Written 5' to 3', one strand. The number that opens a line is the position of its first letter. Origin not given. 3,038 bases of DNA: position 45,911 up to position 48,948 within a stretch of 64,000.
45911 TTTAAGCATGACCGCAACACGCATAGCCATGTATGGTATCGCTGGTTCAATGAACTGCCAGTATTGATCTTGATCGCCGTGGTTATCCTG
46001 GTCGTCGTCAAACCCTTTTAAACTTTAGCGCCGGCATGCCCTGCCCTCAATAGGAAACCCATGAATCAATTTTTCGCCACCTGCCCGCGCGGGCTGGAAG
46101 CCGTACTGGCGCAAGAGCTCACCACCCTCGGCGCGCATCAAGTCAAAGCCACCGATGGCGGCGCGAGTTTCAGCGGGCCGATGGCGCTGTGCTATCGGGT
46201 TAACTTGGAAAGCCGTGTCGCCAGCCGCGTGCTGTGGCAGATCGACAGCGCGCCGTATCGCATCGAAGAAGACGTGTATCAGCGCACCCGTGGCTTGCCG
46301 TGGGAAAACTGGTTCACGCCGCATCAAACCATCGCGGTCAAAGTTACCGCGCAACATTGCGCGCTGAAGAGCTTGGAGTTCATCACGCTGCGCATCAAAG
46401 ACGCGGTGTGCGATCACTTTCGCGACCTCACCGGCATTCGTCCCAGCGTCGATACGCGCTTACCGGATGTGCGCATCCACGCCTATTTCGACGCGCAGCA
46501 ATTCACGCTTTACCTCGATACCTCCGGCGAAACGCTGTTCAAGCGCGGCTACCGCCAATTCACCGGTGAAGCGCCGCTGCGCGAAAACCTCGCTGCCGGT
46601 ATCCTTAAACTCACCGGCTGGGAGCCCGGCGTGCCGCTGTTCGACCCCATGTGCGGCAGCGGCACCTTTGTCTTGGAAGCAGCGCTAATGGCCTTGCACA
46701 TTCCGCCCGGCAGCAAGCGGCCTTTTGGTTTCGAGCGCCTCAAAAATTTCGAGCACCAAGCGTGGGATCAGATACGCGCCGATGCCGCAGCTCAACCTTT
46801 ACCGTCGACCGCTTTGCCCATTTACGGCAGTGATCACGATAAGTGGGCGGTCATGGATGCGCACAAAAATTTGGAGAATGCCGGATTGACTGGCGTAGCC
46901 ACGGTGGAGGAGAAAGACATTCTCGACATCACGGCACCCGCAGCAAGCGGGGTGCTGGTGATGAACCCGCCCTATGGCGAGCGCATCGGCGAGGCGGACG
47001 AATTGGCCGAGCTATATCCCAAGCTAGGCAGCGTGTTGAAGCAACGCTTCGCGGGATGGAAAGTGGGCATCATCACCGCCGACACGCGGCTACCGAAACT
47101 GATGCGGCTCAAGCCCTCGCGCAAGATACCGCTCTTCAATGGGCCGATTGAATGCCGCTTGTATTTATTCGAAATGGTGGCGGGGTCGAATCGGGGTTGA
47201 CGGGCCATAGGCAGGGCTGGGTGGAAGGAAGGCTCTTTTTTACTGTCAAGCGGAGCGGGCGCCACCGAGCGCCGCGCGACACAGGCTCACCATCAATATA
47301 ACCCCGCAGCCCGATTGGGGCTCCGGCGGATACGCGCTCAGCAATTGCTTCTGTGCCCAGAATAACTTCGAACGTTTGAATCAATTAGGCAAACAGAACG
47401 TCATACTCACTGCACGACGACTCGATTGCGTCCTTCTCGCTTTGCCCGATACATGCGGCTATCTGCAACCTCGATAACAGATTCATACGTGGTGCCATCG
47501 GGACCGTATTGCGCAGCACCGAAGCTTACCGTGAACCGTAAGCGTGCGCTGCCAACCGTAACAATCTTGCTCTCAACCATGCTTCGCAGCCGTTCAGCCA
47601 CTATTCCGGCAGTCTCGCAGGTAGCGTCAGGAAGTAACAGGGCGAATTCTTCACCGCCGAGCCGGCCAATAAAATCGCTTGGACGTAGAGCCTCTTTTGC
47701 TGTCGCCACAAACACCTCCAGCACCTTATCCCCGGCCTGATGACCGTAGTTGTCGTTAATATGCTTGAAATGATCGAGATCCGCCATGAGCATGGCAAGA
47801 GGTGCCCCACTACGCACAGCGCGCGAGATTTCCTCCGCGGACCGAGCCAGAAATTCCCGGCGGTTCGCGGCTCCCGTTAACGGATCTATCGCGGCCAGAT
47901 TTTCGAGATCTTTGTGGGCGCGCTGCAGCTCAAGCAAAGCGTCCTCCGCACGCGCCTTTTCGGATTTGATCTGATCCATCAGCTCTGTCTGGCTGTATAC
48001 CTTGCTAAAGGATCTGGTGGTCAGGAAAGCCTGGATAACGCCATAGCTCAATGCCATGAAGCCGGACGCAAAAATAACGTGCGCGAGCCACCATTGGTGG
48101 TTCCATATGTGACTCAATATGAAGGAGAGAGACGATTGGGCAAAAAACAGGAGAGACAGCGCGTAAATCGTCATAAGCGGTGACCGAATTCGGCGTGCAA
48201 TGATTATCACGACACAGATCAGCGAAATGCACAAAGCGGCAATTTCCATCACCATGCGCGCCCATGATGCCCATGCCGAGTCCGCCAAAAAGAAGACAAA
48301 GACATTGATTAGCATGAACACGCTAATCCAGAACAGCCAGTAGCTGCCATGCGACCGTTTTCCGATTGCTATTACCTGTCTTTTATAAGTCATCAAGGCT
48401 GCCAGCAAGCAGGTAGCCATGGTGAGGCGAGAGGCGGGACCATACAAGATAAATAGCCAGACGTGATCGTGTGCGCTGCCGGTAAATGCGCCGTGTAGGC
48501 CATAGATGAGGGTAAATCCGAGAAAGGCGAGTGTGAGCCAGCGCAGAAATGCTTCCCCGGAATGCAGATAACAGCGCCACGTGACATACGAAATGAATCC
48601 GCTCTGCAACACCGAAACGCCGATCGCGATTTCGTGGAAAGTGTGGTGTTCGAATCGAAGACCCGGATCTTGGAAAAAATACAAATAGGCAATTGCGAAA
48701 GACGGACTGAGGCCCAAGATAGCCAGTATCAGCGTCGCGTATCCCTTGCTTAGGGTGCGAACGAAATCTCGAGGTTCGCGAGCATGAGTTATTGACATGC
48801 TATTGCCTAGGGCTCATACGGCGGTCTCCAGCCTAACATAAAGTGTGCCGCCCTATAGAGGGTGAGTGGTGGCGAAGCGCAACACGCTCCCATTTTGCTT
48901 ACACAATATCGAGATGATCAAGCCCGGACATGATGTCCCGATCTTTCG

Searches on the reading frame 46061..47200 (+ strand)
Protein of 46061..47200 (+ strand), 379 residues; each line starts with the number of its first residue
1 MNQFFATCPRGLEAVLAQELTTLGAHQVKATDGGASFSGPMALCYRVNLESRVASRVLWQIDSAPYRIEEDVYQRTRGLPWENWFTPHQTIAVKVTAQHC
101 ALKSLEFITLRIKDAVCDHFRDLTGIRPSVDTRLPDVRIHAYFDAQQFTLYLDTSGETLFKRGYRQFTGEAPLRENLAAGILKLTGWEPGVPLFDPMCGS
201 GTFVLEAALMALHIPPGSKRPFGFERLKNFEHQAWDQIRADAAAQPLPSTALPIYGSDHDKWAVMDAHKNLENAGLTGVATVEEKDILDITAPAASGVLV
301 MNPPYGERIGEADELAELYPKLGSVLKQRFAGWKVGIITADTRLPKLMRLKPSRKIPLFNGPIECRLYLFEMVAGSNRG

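Call 84: search_protein_families(library=pfam, proteins=[window:46061-47200:+], max_evalue=0.00001)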
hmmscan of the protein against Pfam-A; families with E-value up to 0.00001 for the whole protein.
window:46061-47200:+ (379 aa): 3 families
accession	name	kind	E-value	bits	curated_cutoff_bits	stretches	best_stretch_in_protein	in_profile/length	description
PF01170.24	UPF0020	-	8.4e-54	182.7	22.3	1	162-367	1-195/197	RMKL-like, methyltransferase domain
PF22020.1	RlmL_1st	-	9.8e-22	77.1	27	1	3-58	1-55/55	RlmL ferredoxin-like domain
PF02926.22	THUMP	-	4.7e-21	75.4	20.6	1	67-153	2-84/84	THUMP domain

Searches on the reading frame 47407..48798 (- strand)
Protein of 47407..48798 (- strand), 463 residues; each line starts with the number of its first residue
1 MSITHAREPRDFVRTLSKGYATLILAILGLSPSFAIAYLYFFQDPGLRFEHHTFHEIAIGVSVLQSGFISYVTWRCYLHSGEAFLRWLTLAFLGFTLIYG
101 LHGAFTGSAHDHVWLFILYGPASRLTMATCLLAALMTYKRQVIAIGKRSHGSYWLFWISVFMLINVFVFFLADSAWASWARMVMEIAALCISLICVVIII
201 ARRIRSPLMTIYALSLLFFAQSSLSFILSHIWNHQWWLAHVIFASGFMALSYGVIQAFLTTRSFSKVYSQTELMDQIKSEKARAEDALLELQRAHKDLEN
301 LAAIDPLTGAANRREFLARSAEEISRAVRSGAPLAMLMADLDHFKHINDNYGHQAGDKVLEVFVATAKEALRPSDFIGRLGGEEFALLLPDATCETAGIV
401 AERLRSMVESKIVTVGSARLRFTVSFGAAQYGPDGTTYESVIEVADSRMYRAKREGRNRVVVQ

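Call 84: search_protein_families(library=pfam, proteins=[window:47407-48798:-], max_evalue=0.00001)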
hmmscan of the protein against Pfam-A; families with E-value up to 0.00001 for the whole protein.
window:47407-48798:- (463 aa): 1 family
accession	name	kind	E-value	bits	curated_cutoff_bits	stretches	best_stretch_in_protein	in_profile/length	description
PF00990.26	GGDEF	-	1.4e-42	145.7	23.8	1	302-459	1-161/161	Diguanylate cyclase, GGDEF domain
